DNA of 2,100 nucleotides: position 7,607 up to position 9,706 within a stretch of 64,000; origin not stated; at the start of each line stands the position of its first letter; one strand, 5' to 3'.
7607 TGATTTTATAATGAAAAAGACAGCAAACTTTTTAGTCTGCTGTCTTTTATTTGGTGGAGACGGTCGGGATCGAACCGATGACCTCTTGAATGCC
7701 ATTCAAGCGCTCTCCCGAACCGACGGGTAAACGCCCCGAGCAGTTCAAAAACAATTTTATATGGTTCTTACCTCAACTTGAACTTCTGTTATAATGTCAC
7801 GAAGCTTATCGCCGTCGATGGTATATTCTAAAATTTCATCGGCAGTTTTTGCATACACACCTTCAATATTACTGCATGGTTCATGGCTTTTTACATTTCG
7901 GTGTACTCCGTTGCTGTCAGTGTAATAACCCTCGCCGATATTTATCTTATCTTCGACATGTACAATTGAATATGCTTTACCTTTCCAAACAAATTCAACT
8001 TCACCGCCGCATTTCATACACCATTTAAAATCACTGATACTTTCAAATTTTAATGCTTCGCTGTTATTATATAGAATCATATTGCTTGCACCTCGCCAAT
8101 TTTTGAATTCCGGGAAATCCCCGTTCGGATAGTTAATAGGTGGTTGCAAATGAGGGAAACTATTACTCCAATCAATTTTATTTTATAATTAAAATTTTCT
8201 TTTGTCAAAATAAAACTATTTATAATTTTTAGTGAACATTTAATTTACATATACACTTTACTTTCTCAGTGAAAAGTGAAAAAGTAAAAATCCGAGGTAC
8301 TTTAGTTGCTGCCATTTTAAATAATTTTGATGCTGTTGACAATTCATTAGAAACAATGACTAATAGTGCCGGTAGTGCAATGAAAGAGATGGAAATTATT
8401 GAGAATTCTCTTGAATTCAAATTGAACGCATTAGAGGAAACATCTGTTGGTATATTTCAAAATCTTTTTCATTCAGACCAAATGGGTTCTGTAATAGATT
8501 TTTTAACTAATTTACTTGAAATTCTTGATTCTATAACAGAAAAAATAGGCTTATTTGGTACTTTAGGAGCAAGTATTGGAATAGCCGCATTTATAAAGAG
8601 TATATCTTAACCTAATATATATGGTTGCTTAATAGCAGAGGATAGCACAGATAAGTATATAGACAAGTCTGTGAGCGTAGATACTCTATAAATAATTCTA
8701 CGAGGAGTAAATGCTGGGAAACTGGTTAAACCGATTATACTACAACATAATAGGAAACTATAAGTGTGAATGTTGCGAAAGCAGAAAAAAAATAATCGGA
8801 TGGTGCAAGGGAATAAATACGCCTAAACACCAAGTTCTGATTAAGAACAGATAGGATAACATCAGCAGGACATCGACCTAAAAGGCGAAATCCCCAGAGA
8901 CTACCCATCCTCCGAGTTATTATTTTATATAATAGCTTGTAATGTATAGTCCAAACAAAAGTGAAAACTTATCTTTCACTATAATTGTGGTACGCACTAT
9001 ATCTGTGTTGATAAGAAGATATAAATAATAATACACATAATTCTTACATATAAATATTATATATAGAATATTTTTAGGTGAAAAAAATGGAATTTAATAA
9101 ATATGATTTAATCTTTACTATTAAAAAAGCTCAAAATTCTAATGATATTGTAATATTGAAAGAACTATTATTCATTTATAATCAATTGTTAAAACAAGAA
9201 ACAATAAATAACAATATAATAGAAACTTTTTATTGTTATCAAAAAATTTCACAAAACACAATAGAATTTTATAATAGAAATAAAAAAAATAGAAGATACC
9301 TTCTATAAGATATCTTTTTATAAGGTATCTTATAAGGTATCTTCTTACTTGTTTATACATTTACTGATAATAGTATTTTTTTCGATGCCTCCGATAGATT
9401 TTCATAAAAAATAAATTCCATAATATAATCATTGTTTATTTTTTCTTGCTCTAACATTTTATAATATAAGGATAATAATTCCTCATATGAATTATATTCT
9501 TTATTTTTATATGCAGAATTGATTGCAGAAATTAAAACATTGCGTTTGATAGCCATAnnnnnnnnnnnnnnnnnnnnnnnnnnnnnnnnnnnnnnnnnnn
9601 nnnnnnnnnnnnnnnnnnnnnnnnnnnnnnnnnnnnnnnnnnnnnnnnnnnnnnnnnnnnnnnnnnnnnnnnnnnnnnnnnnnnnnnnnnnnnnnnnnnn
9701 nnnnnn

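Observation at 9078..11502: AT-rich TIR-domain cassette (TIR + unknown C-terminal domain, coupled 67-aa protein, convergent paralog, double zinc-ribbon protein): candidate undescribed anti-phage defence module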

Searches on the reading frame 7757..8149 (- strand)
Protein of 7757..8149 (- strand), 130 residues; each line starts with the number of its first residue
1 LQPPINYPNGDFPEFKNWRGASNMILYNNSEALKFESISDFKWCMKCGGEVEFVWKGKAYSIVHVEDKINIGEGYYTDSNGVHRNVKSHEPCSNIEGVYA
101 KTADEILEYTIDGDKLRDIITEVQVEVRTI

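Call 3: search_protein_families(library=pfam, proteins=[window:7757-8149:-], max_evalue=1)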
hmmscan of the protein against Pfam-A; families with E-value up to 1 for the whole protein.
window:7757-8149:- (130 aa): 0 families

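Call 4: search_protein_families(library=padloc, proteins=[window:7757-8149:-], max_evalue=1)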
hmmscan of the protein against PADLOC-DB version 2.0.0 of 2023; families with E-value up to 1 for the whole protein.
window:7757-8149:- (130 aa): 0 families

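Call 5: search_protein_families(library=ncbifam, proteins=[window:7757-8149:-], max_evalue=1)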
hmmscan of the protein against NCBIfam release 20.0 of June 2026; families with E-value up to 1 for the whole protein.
window:7757-8149:- (130 aa): 1 family
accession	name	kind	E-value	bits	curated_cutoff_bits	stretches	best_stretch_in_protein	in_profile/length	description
TIGR03096.1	nitroso_cyanin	equivalog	0.045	13.5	142.85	1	50-90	61-100/135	nitrosocyanin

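Call 6: search_protein_families(library=phrogs, proteins=[window:7757-8149:-], max_evalue=0.1)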
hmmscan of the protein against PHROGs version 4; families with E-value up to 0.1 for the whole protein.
window:7757-8149:- (130 aa): 4 families
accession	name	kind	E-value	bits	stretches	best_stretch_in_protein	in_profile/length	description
phrog_3711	-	unknown function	6.2e-09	36.9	1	37-125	2-74/77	-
phrog_16750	-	unknown function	0.029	15.6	0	91-122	27-58/75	-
phrog_29069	-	unknown function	0.039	14.7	0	52-89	8-41/55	-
phrog_29083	-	unknown function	0.063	14.5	0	32-78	24-73/123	-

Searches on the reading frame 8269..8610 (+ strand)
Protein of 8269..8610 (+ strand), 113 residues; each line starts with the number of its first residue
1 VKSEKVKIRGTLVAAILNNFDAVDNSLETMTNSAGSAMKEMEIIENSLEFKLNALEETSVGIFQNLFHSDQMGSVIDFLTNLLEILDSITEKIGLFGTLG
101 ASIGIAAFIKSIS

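Call 3: search_protein_families(library=pfam, proteins=[window:8269-8610:+], max_evalue=1)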
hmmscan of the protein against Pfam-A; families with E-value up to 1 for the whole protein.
window:8269-8610:+ (113 aa): 2 families
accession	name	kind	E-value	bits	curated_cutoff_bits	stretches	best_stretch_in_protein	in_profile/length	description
PF10046.14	BLOC1_2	-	0.039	14.8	33.4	1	25-93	23-91/96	Biogenesis of lysosome-related organelles complex-1 subunit 2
PF05024.20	Gpi1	-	0.069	13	22.2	1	12-109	47-143/265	N-acetylglucosaminyl transferase component (Gpi1)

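Call 5: search_protein_families(library=ncbifam, proteins=[window:8269-8610:+], max_evalue=1)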
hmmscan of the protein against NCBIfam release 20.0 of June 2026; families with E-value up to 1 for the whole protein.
window:8269-8610:+ (113 aa): 1 family
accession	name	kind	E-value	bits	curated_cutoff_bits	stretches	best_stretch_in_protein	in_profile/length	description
TIGR01760.1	tape_meas_TP901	equivalog_domain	0.00013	21.1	28.8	1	15-103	248-337/349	phage tail tape measure protein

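Call 6: search_protein_families(library=phrogs, proteins=[window:8269-8610:+], max_evalue=0.1)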
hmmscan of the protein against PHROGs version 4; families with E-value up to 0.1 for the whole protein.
window:8269-8610:+ (113 aa): 6 families
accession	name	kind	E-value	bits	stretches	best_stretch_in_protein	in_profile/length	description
phrog_4211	-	tail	1.6e-13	49.6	1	11-107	844-943/2625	tail length tape measure protein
phrog_10871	-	tail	5.9e-05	21.7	1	12-111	56-158/2054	tail length tape measure protein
phrog_991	-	tail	0.00012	20.8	1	11-103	524-613/1966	tail length tape measure protein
phrog_21411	-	unknown function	0.0052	15.6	1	13-91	81-161/1398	-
phrog_36688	-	tail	0.013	13.9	1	12-59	303-350/1600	tail length tape measure protein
phrog_34405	-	tail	0.025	12.3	1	12-101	419-508/2675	tail length tape measure protein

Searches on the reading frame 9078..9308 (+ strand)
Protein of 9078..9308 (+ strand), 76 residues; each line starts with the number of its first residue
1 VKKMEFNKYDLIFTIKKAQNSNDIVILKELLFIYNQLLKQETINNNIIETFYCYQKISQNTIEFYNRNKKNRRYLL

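Call 3: search_protein_families(library=pfam, proteins=[window:9078-9308:+], max_evalue=1)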
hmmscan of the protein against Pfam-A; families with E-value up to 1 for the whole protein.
window:9078-9308:+ (76 aa): 1 family
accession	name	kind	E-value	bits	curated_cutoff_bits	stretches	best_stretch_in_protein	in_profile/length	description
PF07498.18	Rho_N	-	0.041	14.3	24.9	1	6-22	25-41/43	Rho termination factor, N-terminal domain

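Call 4: search_protein_families(library=padloc, proteins=[window:9078-9308:+], max_evalue=1)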
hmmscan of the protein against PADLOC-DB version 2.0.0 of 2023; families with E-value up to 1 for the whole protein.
window:9078-9308:+ (76 aa): 0 families

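Call 5: search_protein_families(library=ncbifam, proteins=[window:9078-9308:+], max_evalue=1)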
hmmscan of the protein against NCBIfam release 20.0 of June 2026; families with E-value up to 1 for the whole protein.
window:9078-9308:+ (76 aa): 0 families

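Call 6: search_protein_families(library=phrogs, proteins=[window:9078-9308:+], max_evalue=0.1)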
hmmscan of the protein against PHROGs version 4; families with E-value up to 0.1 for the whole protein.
window:9078-9308:+ (76 aa): 0 families

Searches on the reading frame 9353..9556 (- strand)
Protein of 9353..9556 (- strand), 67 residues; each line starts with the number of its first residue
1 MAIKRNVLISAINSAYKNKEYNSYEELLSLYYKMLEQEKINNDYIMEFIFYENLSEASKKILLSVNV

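Call 3: search_protein_families(library=pfam, proteins=[window:9353-9556:-], max_evalue=1)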
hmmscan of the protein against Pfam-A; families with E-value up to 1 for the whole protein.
window:9353-9556:- (67 aa): 0 families

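Call 4: search_protein_families(library=padloc, proteins=[window:9353-9556:-], max_evalue=1)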
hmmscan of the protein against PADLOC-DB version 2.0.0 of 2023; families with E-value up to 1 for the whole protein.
window:9353-9556:- (67 aa): 2 families
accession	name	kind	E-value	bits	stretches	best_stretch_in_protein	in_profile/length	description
PDLC00522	JetD1|JetD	-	0.0037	14.4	1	17-49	345-376/382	DUF2220; DUF3322; DUF2399 domain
PDLC00523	JetD1|JetD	-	0.019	12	1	15-49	354-390/398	DUF2220; DUF3322; DUF2399 domain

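Call 5: search_protein_families(library=ncbifam, proteins=[window:9353-9556:-], max_evalue=1)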
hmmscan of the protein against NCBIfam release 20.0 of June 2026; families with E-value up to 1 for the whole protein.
window:9353-9556:- (67 aa): 0 families

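Call 6: search_protein_families(library=phrogs, proteins=[window:9353-9556:-], max_evalue=0.1)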
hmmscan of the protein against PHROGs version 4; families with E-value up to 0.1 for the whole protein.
window:9353-9556:- (67 aa): 0 families

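Call 20: find_homologous_proteins(query=window:9353-9556:-, max_evalue=10)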
Query window:9353-9556:- (67 aa): 1 proteins with E <= 10 among 2 candidates.
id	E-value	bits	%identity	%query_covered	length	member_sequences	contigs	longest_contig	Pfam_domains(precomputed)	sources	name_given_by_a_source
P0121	4.0e-32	126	100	100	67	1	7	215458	-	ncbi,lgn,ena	-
